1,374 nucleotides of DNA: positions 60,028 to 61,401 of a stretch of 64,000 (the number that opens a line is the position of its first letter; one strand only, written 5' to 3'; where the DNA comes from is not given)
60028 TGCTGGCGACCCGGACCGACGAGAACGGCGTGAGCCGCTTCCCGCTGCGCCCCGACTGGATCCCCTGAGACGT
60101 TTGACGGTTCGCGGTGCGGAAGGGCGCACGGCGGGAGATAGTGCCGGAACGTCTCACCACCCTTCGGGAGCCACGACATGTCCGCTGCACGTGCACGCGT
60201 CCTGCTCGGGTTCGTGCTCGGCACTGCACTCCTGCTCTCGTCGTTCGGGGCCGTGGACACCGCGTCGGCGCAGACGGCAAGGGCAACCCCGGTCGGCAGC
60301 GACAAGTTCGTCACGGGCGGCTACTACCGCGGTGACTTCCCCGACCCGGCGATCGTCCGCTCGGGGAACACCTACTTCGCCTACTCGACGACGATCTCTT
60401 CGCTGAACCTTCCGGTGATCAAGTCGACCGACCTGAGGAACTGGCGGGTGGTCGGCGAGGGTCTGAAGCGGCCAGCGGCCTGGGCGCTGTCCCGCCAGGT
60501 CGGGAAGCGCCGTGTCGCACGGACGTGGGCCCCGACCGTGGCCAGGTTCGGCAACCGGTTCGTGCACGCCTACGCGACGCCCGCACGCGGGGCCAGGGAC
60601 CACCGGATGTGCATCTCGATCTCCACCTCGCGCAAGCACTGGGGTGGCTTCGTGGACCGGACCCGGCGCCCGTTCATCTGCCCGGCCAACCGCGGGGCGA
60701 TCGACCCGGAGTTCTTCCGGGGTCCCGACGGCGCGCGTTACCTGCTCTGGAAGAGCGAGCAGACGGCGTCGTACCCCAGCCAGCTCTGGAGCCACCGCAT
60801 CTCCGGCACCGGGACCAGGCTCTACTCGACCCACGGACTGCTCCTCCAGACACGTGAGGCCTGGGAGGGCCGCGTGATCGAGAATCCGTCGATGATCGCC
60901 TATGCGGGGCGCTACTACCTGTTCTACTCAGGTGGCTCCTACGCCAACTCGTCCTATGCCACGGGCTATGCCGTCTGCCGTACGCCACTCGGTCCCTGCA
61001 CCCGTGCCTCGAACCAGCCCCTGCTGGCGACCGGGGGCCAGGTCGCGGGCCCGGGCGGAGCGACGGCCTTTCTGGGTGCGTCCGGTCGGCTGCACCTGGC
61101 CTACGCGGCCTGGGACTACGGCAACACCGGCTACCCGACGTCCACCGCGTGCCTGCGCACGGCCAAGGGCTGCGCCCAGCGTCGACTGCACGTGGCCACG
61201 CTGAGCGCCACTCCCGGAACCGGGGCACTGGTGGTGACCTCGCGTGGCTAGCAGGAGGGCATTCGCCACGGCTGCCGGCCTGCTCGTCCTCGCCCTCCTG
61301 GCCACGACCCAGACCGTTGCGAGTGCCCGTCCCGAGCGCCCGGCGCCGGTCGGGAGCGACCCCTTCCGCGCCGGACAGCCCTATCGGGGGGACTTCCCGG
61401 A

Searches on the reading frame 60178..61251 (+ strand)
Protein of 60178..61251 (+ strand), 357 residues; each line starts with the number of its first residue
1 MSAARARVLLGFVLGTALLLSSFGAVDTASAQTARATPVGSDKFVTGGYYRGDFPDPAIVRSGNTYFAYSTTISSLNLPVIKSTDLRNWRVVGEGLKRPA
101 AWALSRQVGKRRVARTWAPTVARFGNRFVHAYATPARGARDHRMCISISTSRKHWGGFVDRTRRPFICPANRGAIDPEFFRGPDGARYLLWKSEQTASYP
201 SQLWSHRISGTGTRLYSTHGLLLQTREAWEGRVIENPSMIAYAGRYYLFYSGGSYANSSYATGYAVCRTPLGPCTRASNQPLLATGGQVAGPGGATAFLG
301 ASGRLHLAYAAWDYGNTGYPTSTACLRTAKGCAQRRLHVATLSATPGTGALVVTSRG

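Call 30: search_protein_families(library=pfam, proteins=[window:60178-61251:+], max_evalue=0.00001)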
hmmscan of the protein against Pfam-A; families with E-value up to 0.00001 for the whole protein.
window:60178-61251:+ (357 aa): 1 family
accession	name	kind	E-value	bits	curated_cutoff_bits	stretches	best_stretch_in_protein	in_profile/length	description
PF04616.20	Glyco_hydro_43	-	5.4e-36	124.9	32.2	1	51-320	7-270/288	Glycosyl hydrolases family 43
